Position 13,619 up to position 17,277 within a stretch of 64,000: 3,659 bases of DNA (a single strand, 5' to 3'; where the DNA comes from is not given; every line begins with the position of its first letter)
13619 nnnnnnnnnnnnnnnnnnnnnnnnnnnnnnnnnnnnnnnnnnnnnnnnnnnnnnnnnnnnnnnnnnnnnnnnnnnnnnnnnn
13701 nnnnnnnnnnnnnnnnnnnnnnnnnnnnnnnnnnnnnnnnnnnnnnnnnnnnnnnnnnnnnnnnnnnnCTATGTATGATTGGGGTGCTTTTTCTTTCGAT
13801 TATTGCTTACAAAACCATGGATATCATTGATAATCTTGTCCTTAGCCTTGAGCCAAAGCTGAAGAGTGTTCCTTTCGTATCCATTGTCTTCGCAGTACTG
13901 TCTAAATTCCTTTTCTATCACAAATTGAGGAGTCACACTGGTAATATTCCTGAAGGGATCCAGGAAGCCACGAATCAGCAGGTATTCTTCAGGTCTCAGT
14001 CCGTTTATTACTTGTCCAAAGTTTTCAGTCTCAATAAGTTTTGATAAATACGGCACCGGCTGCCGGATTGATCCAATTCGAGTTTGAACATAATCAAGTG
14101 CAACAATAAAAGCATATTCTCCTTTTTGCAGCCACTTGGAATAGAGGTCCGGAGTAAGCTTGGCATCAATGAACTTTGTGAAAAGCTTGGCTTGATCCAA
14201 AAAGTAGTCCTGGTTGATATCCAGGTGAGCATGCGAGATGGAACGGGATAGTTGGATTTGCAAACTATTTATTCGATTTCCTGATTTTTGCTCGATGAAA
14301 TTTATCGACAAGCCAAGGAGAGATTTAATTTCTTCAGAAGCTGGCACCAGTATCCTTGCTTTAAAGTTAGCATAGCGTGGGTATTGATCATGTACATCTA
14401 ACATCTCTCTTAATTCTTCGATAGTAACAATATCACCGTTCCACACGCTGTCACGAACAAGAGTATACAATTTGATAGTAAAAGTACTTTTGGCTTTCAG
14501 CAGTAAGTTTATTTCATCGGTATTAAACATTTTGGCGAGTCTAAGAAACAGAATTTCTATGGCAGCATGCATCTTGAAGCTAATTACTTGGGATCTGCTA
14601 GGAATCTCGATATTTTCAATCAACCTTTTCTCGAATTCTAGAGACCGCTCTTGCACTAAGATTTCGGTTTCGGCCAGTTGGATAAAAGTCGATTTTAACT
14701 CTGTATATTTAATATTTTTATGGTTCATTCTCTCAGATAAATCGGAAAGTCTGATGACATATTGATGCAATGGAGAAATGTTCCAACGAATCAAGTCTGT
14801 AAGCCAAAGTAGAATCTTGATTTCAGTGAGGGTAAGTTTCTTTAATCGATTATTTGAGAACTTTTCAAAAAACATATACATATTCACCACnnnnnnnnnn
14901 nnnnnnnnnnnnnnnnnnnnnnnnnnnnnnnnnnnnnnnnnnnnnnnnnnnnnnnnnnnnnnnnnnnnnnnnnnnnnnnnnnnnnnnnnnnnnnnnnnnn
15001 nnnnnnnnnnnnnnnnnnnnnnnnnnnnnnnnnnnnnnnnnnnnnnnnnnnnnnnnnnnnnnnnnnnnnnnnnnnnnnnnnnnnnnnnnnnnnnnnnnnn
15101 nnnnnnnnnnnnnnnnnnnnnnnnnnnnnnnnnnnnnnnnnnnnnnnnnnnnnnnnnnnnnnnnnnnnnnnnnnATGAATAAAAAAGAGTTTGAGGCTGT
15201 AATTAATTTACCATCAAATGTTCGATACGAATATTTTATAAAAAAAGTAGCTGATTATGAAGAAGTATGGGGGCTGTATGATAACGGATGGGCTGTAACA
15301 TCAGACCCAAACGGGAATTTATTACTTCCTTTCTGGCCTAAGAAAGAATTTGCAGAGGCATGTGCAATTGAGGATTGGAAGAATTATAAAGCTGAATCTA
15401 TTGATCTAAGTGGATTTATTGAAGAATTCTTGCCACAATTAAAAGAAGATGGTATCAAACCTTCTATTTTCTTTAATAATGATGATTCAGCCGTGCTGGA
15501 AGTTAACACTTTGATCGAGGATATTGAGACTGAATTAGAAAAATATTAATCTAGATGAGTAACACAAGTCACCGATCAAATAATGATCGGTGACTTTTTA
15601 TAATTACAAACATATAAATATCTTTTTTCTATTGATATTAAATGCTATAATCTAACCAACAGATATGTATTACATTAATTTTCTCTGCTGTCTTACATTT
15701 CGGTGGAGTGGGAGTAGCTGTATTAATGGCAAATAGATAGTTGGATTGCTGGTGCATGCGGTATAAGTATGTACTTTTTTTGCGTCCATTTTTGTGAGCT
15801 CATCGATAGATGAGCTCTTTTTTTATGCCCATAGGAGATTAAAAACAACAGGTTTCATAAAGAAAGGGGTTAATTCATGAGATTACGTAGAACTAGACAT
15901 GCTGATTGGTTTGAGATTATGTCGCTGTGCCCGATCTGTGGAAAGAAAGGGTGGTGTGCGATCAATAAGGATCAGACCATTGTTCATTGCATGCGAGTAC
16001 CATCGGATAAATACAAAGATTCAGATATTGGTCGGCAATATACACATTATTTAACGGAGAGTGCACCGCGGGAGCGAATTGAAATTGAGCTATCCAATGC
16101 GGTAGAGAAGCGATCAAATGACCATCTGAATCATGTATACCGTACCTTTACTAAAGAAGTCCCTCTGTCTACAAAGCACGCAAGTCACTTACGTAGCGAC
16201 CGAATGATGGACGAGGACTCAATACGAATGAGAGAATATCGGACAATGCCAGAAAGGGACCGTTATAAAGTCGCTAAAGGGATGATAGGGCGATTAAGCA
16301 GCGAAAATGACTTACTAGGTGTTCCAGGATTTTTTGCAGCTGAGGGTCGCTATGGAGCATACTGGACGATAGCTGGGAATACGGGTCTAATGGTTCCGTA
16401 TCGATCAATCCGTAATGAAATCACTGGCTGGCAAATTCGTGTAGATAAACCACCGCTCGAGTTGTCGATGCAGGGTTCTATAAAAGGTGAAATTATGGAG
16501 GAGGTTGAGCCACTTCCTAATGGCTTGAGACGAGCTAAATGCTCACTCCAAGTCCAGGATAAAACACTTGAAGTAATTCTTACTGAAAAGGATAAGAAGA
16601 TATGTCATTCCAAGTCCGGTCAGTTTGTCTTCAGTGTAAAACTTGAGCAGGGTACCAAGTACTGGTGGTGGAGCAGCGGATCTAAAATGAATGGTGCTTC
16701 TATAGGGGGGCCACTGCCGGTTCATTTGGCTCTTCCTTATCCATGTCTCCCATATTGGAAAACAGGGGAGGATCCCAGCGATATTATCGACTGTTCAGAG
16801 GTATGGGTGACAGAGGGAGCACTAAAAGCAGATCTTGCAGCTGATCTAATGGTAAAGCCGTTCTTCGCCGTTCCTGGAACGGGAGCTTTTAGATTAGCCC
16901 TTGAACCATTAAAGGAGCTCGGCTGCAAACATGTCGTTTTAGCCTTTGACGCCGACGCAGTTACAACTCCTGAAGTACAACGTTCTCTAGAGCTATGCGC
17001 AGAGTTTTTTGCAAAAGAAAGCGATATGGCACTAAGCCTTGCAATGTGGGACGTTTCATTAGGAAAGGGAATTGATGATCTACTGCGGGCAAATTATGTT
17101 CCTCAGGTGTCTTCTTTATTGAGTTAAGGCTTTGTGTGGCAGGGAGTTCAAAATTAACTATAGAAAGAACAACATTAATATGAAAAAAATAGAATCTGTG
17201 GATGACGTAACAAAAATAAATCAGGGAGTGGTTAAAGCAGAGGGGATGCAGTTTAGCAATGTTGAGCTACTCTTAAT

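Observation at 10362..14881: Three replication-initiator genes around a bipartite iteron origin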

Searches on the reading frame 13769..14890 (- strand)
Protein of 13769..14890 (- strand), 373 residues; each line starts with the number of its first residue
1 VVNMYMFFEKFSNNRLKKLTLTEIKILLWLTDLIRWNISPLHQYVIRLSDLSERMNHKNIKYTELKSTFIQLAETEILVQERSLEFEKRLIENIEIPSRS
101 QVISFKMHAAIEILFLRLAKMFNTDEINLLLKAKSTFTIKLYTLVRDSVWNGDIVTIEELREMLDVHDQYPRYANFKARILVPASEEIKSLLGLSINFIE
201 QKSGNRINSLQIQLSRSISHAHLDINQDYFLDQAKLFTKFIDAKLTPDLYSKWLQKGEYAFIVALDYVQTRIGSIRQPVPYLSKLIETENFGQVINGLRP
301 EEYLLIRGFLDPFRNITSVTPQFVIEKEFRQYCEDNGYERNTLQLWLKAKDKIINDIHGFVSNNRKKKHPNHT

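Call 5: search_protein_families(library=pfam, proteins=[window:13769-14890:-], max_evalue=1)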
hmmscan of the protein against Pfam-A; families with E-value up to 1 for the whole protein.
window:13769-14890:- (373 aa): 2 families
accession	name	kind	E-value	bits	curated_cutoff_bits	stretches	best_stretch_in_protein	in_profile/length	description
PF21205.3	Rep3_C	-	5.6e-14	52.6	21.1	1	156-213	1-58/59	Initiator Rep protein, WH2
PF01051.27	Rep3_N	-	1.5e-07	32.3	22.4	1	15-145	12-140/141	Initiator Replication protein, WH1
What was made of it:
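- On Rep_3 initiators (RepB, 13769-14881): 32.3 bits against 22.4, and 52.6 against 21.1 (call 5).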

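Call 6: search_protein_families(library=ncbifam, proteins=[window:13769-14890:-], max_evalue=1)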
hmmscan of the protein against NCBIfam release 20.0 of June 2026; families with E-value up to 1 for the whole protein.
window:13769-14890:- (373 aa): 2 families
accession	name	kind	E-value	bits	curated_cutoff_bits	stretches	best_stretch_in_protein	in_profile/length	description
NF038290.1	repM_Acin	exception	6.9e-12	45.3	250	1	57-244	58-251/304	replication initiation protein RepM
NF010305.0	PRK13742.1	equivalog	8.8e-05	21.9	342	1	115-214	139-242/251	replication initiation protein RepE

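Call 22: search_dna_similar(query=window:13769-14875:-, collection=plasmids, mode=protein, max_rows=40, max_evalue=0.001)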
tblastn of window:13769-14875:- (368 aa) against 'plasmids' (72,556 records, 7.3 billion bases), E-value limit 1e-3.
Records with a match: 258; places in all: 272; records where one place covers at least 80% of the query: 7.
Best place of each record, by identity: >=99% 2; 60-80% 2; <60% 254.
By first word of the organism name: Bacillus 70; Clostridium 43; Acinetobacter 19; Geobacillus 13; Psychrobacter 10; Enterococcus 10; Actinobacillus 8; Hymenobacter 7; uncultured 7; Paraclostridium 7; and 37 more.
By predicted mobility (MOB-suite, as given by PLSDB): non-mobilizable 177; mobilizable 50; conjugative 31.
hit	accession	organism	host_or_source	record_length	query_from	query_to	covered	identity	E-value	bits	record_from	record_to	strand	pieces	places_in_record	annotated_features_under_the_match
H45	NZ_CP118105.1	Paenibacillus urinalis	Homo sapiens,blood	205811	1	368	100%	100.0%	0e+0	714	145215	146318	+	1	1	replication initiation protein (x2)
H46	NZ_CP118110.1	Paenibacillus urinalis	Homo sapiens,blood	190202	1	368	100%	100.0%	0e+0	714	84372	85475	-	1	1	replication initiation protein (x2)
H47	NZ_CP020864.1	Paenibacillus sp. Cedars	Single culture,Alkaline pool submerged ...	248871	27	365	92%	66.8%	8e-153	483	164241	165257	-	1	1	replication initiation protein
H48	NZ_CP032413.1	Paenibacillus lautus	single colony,Tattoo ink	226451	27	365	92%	65.0%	3e-149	473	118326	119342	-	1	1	replication initiation protein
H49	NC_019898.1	Thermobacillus composti KWC4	-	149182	27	363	92%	36.5%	4e-71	248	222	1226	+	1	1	replication initiation protein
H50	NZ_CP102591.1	Niallia taxi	-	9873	28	364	92%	22.3%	2e-5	54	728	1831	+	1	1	replication initiation protein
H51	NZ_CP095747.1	Niallia sp. Man26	Penaeus monodon,whole ...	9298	28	365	92%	21.3%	1e-4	52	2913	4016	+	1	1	replication initiation protein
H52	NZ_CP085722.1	Peribacillus asahii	single cell,soil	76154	56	323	73%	25.6%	3e-11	73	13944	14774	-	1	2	replication initiation protein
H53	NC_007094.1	Actinobacillus porcitonsillarum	Sus scrofa (pig),tonsils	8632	43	272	63%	29.4%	3e-7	60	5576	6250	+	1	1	replication initiation protein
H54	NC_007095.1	Actinobacillus porcitonsillarum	Sus scrofa (pig),tonsils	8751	43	272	63%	29.4%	3e-7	60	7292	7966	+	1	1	replication initiation protein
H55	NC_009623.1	Actinobacillus porcitonsillarum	Sus scrofa,host tonsils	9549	43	272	63%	29.4%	3e-7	60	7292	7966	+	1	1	replication initiation protein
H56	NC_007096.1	Actinobacillus porcitonsillarum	Sus scrofa (pig),tonsils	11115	43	272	63%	29.4%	3e-7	60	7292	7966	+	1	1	replication initiation protein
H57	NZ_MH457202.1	Actinobacillus pleuropneumoniae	pig,lung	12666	43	272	63%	29.4%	3e-7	60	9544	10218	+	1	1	replication initiation protein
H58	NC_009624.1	Actinobacillus porcitonsillarum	Sus scrofa,host tonsils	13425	43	272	63%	29.4%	3e-7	60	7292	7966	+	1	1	replication initiation protein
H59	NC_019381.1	Pasteurella multocida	-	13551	43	272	63%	29.4%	3e-7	60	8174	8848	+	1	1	replication initiation protein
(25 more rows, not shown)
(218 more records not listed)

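Call 57: search_solved_structures(query=window:13769-14875:-, max_evalue=1, show_alignments=1)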
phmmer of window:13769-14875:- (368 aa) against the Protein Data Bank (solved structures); distinct sequences matched with E-value up to 1: 2.
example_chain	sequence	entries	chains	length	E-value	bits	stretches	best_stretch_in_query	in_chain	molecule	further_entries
8hpb_A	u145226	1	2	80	0.9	12.2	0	311-334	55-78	U-box domain-containing protein 12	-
7xed_C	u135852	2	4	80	0.9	12.2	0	311-334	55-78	U-box domain-containing protein 12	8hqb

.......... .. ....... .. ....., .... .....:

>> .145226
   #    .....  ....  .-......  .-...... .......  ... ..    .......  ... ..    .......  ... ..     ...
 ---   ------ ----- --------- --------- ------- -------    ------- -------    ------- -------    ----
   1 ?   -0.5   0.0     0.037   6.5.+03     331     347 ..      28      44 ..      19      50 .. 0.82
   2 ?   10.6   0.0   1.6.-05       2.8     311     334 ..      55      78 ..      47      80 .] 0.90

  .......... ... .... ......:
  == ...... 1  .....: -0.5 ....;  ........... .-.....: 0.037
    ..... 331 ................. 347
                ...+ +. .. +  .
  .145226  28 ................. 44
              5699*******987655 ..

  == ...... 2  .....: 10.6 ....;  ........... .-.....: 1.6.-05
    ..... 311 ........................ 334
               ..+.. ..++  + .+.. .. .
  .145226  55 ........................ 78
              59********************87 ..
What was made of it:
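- Tried and rejected: A direct PDB sequence match for RepB found nothing (call 57), so structure prediction was needed.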

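Call 70: find_homologous_proteins(query=window:13769-14875:-, max_evalue=0.00001)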
Query window:13769-14875:- (368 aa): 34 proteins with E <= 0.00001 among 4144 candidates.
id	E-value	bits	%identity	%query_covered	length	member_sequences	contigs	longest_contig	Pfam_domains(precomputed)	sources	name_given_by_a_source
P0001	7.4e-239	810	100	100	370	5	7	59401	PF01051.28,PF21205.4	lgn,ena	-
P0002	2.5e-154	532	65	96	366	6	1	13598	PF01051.28,PF21205.4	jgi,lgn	jgi:hypothetical protein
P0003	5.7e-154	531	67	96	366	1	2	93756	PF01051.28,PF21205.4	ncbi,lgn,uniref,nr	ncbi:replication initiation protein [Paenibacillus sp. p3-SID867]|uniref:replication initiation prot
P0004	1.6e-153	529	66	96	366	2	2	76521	PF01051.28,PF21205.4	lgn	-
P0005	1.1e-132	461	56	97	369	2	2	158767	PF01051.28,PF21205.4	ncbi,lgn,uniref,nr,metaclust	ncbi:replication initiation protein [Paenibacillus rubinfantis]|uniref:replication initiation protei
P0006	3.2e-128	446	54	97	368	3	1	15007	PF01051.28,PF21205.4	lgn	-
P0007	2.5e-13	68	28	56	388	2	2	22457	PF01051.28,PF21205.4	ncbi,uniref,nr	ncbi:replication initiation protein [Planococcus alpniumensis]|uniref:replication initiation protein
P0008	1.1e-12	66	24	84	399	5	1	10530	PF01051.28,PF21205.4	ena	-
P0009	1.8e-12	66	25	96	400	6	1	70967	PF01051.28,PF21205.4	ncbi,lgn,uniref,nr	ncbi:replication initiation protein [Bacillus toyonensis]|uniref:replication initiation protein n=1 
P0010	7.1e-12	64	25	75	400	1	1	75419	PF01051.28,PF21205.4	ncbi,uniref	ncbi:replication initiation protein [Bacillus wiedmannii]|uniref:replication initiation protein n=1 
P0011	7.3e-12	64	25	75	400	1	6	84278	PF01051.28,PF21205.4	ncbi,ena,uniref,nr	ncbi:replication initiation protein [Bacillus wiedmannii]|uniref:replication initiation protein n=1 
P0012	7.7e-12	64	24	74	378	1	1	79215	PF01051.28,PF21205.4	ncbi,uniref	ncbi:replication initiation protein, partial [Bacillus wiedmannii]|uniref:replication initiation pro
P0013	8.0e-12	63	25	75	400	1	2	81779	PF01051.28,PF21205.4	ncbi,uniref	ncbi:replication initiation protein [Bacillus wiedmannii]|uniref:replication initiation protein n=1 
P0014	3.5e-11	61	24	75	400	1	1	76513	PF01051.28,PF21205.4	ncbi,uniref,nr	ncbi:initiator RepB protein [Bacillus wiedmannii]|uniref:replication initiation protein n=3 Tax=Baci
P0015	4.4e-11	61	25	96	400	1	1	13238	PF01051.28,PF21205.4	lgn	-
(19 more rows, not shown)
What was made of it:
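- Its next closest relatives, at about 25% identity, are Rep_3 proteins annotated as initiators on B. cereus-group plasmids (call 70).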

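Call 79: predict_structure(alignment_id=A1)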
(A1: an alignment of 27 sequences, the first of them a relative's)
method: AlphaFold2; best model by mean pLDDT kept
length: 370 residues; sequences in the alignment: 27
mean_pLDDT: 80.9   pTM: 0.67
mean pLDDT of the five models: 80.9, 75.5, 75.0, 74.8, 73.5
residues with pLDDT >= 90: 82; 70-90: 235; 50-70: 41; < 50: 12
segments of 3 or more residues with pLDDT < 50: 1-10
pLDDT, mean of each block of 10 residues (from residue 1): 38 74 92 86 89 74 87 72 80 81 88 81 91 91 74 89 86 95 94 92 91 76 74 81 84 73 75 83 70 62 80 84 91 83 86 83 64
secondary structure, 60 per line:
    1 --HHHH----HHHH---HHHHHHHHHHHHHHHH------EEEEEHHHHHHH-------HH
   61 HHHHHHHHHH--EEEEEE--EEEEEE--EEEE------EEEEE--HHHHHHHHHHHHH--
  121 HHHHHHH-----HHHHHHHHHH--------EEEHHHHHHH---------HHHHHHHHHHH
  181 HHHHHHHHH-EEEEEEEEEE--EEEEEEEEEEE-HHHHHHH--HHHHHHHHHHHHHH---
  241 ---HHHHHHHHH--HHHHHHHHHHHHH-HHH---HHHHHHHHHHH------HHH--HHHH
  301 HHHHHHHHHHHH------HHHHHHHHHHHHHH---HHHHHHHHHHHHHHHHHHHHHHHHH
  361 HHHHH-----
elements in order: H3-6 H11-14 H18-33 E40-44 H45-51 H59-70 E73-78 E81-86 E89-92 E99-103 H106-118 H121-127 H133-142 E151-153 H154-160 H170-189 E191-200 E203-213 H215-221 H224-237 H244-252 H255-267 H275-285 H297-312 H319-332 H336-365

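Call 81: fold_search(model_id=the predicted structure, library=pdb)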
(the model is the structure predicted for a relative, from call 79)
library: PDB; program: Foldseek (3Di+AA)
matches with E <= 10: 363; with E <= 0.001: 46
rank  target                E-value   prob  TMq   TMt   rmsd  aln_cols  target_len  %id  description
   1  9yzf_C                1.6e-06  1.00  0.39  0.61   5.1       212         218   15  Isoreticular co-crystal 1 with asymmetrical expanded duplex (31mer) containing insert sequence AATTAGGCCG (released 2026-02-18)
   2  8tip_C                2.2e-06  1.00  0.38  0.62   4.9       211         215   15  Isoreticular, interpenetrating co-crystal of Replication Initiator Protein REPE54 and symmetrical expanded duplex (31m (released 2023-08-02)
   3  8tiw_C                2.5e-06  1.00  0.39  0.64   4.3       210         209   17  Isoreticular, interpenetrating co-crystal of Replication Initiator Protein REPE54 and symmetrical expanded duplex (31m (released 2023-08-02)
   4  7uv6_C                2.9e-06  1.00  0.39  0.63   4.4       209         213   17  Isoreticular, interpenetrating co-crystal of Replication Initiator Protein REPE54 and scaffold duplex (21mer) containi (released 2023-05-03)
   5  7u7o_C                3.1e-06  1.00  0.39  0.62   4.4       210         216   17  Isoreticular, interpenetrating co-crystal of Replication Initiator Protein REPE54 and symmetrical expanded duplex (31m (released 2023-03-29)
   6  7ur0_C                3.1e-06  1.00  0.39  0.63   4.3       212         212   17  Isoreticular, interpenetrating co-crystal of Replication Initiator Protein REPE54 and scaffold-insert duplexes (21mer  (released 2023-04-26)
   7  7uog_C                3.1e-06  1.00  0.40  0.63   4.5       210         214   17  Isoreticular, interpenetrating co-crystal of Replication Initiator Protein REPE54 and asymmetrical expanded duplex (31 (released 2023-04-19)
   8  8tis_C                3.2e-06  1.00  0.38  0.62   4.8       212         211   17  Isoreticular, interpenetrating co-crystal of Replication Initiator Protein REPE54 and symmetrical expanded duplex (31m (released 2023-08-02)
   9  7sgc_C                3.7e-06  1.00  0.41  0.63   4.5       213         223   16  Replication Initiator Protein REPE54 and cognate DNA sequence with terminal five prime phosphates. (released 2021-10-13)
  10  8tir_C                3.9e-06  1.00  0.39  0.64   4.3       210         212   16  Isoreticular, interpenetrating co-crystal of Replication Initiator Protein REPE54 and symmetrical expanded duplex (31m (released 2023-08-02)
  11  9yzr_C                3.9e-06  1.00  0.40  0.63   4.5       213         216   17  Isoreticular co-crystal 1 with asymmetrical expanded duplex (31mer) containing insert sequence TAATTAGGCCG and loaded  (released 2026-02-18)
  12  7ufx_C                3.9e-06  1.00  0.39  0.64   4.3       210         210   18  Isoreticular, interpenetrating co-crystal of Replication Initiator Protein REPE54 and scaffold-insert duplexes (21mer  (released 2023-03-29)
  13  9yzq_C                3.9e-06  1.00  0.36  0.56   5.4       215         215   16  Isoreticular co-crystal 1 with asymmetrical expanded duplex (31mer) containing insert sequence TGATGAGCAG and loaded w (released 2026-02-18)
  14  7u6k_C                4.3e-06  1.00  0.39  0.63   4.4       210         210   17  Isoreticular, interpenetrating co-crystal of Replication Initiator Protein REPE54 and symmetrical expanded duplex (31m (released 2023-03-29)
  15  8tiv_C                4.5e-06  1.00  0.39  0.64   4.2       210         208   17  Isoreticular, interpenetrating co-crystal of Replication Initiator Protein REPE54 and symmetrical expanded duplex (31m (released 2023-08-02)
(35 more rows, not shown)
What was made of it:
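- On Rep_3 initiators (RepB, 13769-14881): The AlphaFold2 model matches RepE54 with probability 1.0 and target-normalised TM of about 0.63 (calls 79, 81).
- Intact WH1-WH2 fold matching iteron-bound RepE54 (calls 79, 81).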

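Call 84: search_protein_families(library=phrogs, proteins=[window:13769-14875:-], max_evalue=0.001)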
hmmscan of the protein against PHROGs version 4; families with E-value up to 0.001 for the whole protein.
window:13769-14875:- (368 aa): 3 families
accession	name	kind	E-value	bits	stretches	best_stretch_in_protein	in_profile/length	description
phrog_4402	-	DNA, RNA and nucleotide metabolism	1.7e-12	48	1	14-208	40-245/592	replication initiation protein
phrog_2172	-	unknown function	4.4e-11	43.9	1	13-206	25-236/382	-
phrog_29950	-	unknown function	0.00017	21.6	1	121-214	175-273/417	-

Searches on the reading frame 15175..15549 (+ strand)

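Call 5: search_protein_families(library=pfam, proteins=[window:15175-15549:+], max_evalue=1)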
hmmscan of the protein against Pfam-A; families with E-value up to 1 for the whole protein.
window:15175-15549:+ (124 aa): 1 family
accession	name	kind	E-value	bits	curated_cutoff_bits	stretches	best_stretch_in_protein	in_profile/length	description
PF11042.13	DUF2750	-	2.1e-28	98.8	27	1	18-115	1-100/102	Protein of unknown function (DUF2750)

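Call 6: search_protein_families(library=ncbifam, proteins=[window:15175-15549:+], max_evalue=1)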
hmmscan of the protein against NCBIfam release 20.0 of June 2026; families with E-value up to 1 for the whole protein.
window:15175-15549:+ (124 aa): 0 families

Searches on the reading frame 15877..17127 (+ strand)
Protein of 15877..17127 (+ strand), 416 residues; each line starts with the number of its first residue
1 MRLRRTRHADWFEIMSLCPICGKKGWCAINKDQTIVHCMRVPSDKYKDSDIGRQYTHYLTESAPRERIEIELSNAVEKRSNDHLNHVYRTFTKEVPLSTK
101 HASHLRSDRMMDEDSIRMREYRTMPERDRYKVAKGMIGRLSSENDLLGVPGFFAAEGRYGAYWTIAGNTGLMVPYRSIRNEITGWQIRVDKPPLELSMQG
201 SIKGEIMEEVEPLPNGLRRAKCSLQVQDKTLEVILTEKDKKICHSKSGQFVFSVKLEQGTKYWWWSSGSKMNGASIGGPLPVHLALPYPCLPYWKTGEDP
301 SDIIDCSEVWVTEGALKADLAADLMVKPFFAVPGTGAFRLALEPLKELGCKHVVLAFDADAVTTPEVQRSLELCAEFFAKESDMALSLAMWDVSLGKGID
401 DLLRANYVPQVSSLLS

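Call 5: search_protein_families(library=pfam, proteins=[window:15877-17127:+], max_evalue=1)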
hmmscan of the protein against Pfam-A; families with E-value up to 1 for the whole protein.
window:15877-17127:+ (416 aa): 1 family
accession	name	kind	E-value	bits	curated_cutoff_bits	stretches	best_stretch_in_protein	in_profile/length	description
PF12965.13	DUF3854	-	3e-05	24.4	23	1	351-406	70-126/130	Domain of unknown function (DUF3854)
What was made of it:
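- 15877..17127 (+): Toprim/DUF3854 gene, a syntenic partner of the pBS72-type gene. In plasmids where no Rep_3 gene is adjacent, the two are divergent neighbours. Pfam DUF3854 (call 5).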

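Call 6: search_protein_families(library=ncbifam, proteins=[window:15877-17127:+], max_evalue=1)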
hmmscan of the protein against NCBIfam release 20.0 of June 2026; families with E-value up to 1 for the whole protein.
window:15877-17127:+ (416 aa): 0 families

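Call 84: search_protein_families(library=phrogs, proteins=[window:15877-17127:+], max_evalue=0.001)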
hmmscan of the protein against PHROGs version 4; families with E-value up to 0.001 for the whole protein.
window:15877-17127:+ (416 aa): 0 families
